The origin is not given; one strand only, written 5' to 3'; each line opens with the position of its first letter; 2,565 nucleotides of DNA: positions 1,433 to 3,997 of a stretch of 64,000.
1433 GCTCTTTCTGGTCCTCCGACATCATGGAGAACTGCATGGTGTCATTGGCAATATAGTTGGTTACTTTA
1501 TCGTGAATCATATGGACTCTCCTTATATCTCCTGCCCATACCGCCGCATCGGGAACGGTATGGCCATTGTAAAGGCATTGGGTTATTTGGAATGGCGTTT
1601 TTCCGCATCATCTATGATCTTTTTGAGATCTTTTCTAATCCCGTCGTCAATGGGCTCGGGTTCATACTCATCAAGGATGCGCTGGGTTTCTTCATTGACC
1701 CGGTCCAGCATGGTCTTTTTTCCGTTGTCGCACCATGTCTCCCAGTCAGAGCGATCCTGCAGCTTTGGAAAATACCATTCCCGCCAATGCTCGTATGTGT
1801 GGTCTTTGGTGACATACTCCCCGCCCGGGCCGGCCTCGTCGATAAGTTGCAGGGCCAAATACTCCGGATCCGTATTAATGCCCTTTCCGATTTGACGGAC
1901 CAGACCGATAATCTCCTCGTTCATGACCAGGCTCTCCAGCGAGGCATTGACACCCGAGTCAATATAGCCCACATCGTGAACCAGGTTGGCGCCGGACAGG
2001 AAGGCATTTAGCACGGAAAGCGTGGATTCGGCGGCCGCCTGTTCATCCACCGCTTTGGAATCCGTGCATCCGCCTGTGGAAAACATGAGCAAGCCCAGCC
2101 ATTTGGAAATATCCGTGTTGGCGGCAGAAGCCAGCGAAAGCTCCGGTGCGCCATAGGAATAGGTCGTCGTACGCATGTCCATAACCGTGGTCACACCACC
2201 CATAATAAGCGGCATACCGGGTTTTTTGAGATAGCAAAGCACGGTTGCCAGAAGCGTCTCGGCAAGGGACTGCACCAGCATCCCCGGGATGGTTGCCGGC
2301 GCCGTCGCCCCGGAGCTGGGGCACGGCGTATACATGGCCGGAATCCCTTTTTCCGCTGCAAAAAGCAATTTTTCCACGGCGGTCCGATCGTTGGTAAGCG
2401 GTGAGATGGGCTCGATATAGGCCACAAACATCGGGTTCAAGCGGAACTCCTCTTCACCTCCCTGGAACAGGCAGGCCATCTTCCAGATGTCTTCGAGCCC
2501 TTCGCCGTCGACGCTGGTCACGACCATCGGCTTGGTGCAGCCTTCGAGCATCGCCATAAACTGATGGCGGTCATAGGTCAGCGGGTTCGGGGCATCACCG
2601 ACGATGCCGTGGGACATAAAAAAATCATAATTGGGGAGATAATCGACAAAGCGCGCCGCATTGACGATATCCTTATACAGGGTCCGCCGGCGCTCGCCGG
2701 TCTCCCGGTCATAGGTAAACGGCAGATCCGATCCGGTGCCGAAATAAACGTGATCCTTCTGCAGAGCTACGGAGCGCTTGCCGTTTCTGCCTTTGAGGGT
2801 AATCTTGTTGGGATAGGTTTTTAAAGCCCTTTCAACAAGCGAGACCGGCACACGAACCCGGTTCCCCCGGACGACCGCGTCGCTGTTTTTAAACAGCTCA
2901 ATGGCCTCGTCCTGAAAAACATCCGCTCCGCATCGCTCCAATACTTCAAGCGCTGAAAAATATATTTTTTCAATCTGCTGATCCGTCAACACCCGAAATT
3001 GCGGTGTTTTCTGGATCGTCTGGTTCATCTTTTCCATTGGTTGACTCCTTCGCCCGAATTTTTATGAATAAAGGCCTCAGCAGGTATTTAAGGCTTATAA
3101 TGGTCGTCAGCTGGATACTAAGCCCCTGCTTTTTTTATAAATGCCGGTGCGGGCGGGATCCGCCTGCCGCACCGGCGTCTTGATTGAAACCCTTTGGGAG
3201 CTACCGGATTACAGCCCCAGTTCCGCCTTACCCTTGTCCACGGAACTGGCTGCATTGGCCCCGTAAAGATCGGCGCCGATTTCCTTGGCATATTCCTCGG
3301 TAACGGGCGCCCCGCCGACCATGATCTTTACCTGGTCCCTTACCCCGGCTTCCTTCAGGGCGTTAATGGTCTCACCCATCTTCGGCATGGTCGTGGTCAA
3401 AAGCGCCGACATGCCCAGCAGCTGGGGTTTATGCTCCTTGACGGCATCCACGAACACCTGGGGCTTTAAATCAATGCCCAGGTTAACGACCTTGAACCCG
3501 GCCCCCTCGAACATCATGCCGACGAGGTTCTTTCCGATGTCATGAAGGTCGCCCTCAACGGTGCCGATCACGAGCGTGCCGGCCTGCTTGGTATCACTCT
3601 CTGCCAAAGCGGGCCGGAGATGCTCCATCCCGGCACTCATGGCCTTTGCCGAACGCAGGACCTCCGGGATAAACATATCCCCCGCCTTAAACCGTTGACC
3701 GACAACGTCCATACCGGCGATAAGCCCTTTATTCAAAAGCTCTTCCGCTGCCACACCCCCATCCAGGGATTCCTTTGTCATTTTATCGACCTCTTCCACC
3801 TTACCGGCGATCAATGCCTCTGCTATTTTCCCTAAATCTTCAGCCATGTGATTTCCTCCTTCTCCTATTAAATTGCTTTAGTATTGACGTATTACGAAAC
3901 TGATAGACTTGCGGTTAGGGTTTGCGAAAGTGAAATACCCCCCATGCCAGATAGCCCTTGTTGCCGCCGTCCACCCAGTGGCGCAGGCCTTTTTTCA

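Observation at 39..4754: One operon pairs a betaine-forming SAM methyltransferase (SDMT type) with corrinoid-dependent MttB-type demethylases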

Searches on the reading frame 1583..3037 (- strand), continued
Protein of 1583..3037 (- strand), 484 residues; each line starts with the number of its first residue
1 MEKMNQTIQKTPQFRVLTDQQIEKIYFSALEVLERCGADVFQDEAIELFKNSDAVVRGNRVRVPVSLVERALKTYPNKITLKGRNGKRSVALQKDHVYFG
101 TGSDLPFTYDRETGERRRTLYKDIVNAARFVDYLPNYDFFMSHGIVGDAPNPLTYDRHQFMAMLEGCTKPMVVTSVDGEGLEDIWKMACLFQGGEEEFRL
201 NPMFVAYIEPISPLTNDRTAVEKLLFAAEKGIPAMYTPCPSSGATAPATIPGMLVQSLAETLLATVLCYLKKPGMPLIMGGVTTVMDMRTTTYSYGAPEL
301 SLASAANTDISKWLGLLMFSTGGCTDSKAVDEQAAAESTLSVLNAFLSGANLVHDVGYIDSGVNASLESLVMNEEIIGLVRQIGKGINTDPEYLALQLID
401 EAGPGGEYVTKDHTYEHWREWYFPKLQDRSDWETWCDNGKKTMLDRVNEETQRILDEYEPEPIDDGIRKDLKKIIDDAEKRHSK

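Call 61: find_encoding_contigs(protein=P0317, flank=10000, max_places=1)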
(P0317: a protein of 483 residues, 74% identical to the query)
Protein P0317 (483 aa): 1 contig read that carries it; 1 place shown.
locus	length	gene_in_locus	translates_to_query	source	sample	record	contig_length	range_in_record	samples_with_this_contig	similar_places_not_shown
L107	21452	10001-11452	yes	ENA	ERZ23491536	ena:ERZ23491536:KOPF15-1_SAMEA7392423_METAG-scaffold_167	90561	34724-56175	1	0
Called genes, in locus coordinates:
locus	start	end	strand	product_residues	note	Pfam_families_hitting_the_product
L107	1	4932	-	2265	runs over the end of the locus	PF00155:Aminotran_1_2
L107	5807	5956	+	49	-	-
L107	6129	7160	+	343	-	PF02965:Met_synt_B12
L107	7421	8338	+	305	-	PF02219:MTHFR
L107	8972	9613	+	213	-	PF02607:B12-binding_2, PF02310:B12-binding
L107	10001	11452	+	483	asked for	PF06253:MTTB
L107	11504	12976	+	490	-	PF06253:MTTB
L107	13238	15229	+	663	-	PF05378:Hydant_A_N, PF13941:MutL (faint), PF01968:Hydantoinase_A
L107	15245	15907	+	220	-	PF07796:DUF1638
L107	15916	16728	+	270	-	PF00809:Pterin_bind, PF03599:CdhD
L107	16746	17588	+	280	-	PF02353:CMAS, PF01209:Ubie_methyltran, PF13489:Methyltransf_23, PF13847:Methyltransf_31, PF08241:Methyltransf_11, PF08242:Methyltransf_12 (weak), PF13649:Methyltransf_25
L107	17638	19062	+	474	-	PF05221:AdoHcyase, PF00670:AdoHcyase_NAD, PF02826:2-Hacid_dh_C, PF13241:NAD_binding_7 (weak), PF07991:KARI_N (weak)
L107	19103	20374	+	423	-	PF00438:S-AdoMet_synt_N, PF02772:S-AdoMet_synt_M, PF02773:S-AdoMet_synt_C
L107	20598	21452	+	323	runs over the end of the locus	PF00294:PfkB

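Call 70: find_encoding_contigs(protein=P0327, flank=10000, max_places=2)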
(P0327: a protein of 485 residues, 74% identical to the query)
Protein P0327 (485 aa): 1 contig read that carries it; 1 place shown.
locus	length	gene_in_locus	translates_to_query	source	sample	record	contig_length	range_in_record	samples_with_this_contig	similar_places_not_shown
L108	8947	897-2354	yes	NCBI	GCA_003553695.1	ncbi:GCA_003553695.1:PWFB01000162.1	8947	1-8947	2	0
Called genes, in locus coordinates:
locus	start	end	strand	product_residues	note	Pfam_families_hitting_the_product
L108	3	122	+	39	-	?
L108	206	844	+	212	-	PF02607:B12-binding_2, PF02310:B12-binding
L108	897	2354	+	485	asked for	PF06253:MTTB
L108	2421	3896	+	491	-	PF06253:MTTB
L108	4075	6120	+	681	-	PF05378:Hydant_A_N, PF13941:MutL (faint), PF01968:Hydantoinase_A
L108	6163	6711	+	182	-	PF01842:ACT (weak), PF13291:ACT_4 (faint), PF13740:ACT_6, PF13840:ACT_7 (faint), PF22629:ACT_AHAS_ss (faint), PF01842:ACT (weak)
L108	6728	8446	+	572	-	PF00111:Fer2, PF17651:Raco_middle, PF14574:RACo_C_ter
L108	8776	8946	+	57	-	?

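Call 105: search_protein_representatives(protein=window:1583-3037:-)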
Query: 484 residues. Proteins with E-value up to 0.001 (for the whole library): 7813; up to 1e-10: 4186; up to 1e-30: 1525. The best 150 are listed.
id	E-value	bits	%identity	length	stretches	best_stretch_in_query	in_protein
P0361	4.4e-181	619.1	57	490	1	3-481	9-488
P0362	1.5e-166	571.2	53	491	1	4-483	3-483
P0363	9.7e-137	472.9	46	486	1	2-481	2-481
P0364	6.2e-130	450.4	46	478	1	3-472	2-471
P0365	1.4e-126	439.3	44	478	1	5-475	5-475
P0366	7.6e-125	433.6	45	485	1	5-479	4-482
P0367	4.0e-124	431.3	43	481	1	5-481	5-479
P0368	3.7e-122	424.8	43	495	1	2-482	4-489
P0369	4.5e-121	421.2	43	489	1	10-482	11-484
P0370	5.4e-120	417.6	44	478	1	4-475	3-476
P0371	2.4e-118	412.2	43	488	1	4-477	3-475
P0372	2.6e-117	408.8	43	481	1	8-479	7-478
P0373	4.0e-117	408.2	42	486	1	5-484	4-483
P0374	5.4e-117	407.7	41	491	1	8-483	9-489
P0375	9.3e-114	397.1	42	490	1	4-481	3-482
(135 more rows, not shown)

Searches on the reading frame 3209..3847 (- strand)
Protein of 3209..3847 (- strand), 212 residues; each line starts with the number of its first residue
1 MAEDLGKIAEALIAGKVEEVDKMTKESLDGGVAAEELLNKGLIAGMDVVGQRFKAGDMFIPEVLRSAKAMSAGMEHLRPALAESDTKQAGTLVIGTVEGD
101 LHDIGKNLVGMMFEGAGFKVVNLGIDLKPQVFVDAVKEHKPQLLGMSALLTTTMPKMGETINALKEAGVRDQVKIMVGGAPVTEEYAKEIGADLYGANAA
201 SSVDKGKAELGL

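Call 3: search_protein_families(library=pfam, proteins=[window:3209-3847:-])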
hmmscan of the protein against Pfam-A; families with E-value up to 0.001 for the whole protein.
window:3209-3847:- (212 aa): 2 families
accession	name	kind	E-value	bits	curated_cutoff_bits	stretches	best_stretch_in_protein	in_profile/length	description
PF02310.24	B12-binding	-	2.9e-27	95.3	32.1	1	91-201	2-118/121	B12 binding domain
PF02607.22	B12-binding_2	-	3.6e-21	75.6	23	1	7-77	4-73/74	B12 binding domain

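Call 4: search_protein_families(library=ncbifam, proteins=[window:3209-3847:-])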
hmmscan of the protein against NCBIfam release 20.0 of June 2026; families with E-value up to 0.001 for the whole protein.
window:3209-3847:- (212 aa): 15 families
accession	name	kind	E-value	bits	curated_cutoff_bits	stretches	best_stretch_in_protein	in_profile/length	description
NF047996.1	corrin_MtgC_2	exception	1.8e-68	230.2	370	1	6-205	6-205/212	glycine betaine-specific corrinoid protein MtgC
TIGR02370.1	pyl_corrinoid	subfamily_domain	3.4e-62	209.3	215.3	1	7-200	1-195/197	methyltransferase cognate corrinoid protein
NF041607.1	dimeth_corrin_MtbC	equivalog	9.7e-59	198.3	350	1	8-209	1-202/203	dimethylamine corrinoid protein MtbC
NF047995.1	corrinoid_MtgC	exception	2.4e-52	177.5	310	1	2-203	2-206/215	glycine betaine-specific corrinoid protein MtgC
TIGR02082.1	metH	equivalog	9.1e-43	146.1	1010.85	1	8-198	650-840/1182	methionine synthase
NF040669.1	MtaC2_Meth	equivalog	7.2e-39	133.7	450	1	4-201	42-237/267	methanol--corrinoid protein MtaC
NF040655.1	MtaC_Meth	equivalog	1.5e-38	132.3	420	1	5-202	36-230/253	methanol--corrinoid protein MtaC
NF007024.0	PRK09490.1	equivalog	2.4e-33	115.1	1497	1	7-183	664-843/1234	methionine synthase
NF002612.0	PRK02261.1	equivalog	1.4e-13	50.6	110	1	89-182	3-95/148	methylaspartate mutase subunit S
TIGR01501.1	MthylAspMutase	equivalog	1.4e-10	41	135.8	1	91-181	3-92/134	methylaspartate mutase subunit S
TIGR00640.1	acid_CoA_mut_C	subfamily_domain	2.6e-07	30.7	57.45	1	94-186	7-98/132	methylmalonyl-CoA mutase C-terminal domain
NF040743.1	ornith_mutase_E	equivalog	7e-07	27.6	800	1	88-194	594-707/730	D-ornithine 4,5-aminomutase subunit OraE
NF006944.0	PRK09426.1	equivalog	2.9e-06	25.5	876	1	46-187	544-686/721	methylmalonyl-CoA mutase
NF052385.1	Lys_5_6_beta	equivalog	3e-06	27.1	280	1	117-194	138-218/241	lysine 5,6-aminomutase subunit beta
NF052513.1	TransRegCarH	equivalog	5.1e-06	26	400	1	7-193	86-262/274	HTH-type transcriptional repressor CarH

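Call 93: search_solved_structures(query=window:3209-3847:-, max_evalue=1e-15)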
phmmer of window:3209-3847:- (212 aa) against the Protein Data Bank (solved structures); distinct sequences matched with E-value up to 1e-15: 16.
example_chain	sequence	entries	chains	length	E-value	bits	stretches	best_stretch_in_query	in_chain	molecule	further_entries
1y80_A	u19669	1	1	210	1.2e-62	214.5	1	7-204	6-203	Predicted cobalamin binding protein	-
7xcn_M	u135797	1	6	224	2e-54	187.8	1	5-211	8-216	Trimethylamine methyltransferase corrinoid protein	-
4jgi_A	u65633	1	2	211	9.8e-43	149.6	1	14-203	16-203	Putative uncharacterized protein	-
3ezx_A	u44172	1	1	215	1.2e-39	139.5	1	5-202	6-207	Monomethylamine corrinoid protein 1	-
8ssd_A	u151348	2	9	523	3.4e-31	111.9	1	8-192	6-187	Methionine synthase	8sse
9cbp_A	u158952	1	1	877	5.5e-31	111.3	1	8-192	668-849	Methionine synthase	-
8ssc_A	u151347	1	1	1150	8.6e-31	110.6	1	8-192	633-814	Methionine synthase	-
9cbq_A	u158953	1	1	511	2.9e-30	108.9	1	8-192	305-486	Methionine synthase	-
9cbr_A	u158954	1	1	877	3.5e-30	108.7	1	8-192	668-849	Methionine synthase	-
9cbo_A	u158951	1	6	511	3.6e-30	108.6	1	8-192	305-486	Methionine synthase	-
2i2x_B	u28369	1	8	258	1.1e-27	100.5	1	7-202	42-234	Methyltransferase 1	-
1bmt_A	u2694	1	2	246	4.8e-27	98.4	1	9-186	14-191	METHIONINE SYNTHASE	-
3bul_A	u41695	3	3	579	2.6e-26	96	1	9-186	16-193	Methionine synthase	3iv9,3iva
8g3h_A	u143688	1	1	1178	4.1e-25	92.1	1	22-191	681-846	Methionine synthase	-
1k7y_A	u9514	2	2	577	1e-24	90.8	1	9-186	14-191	methionine synthase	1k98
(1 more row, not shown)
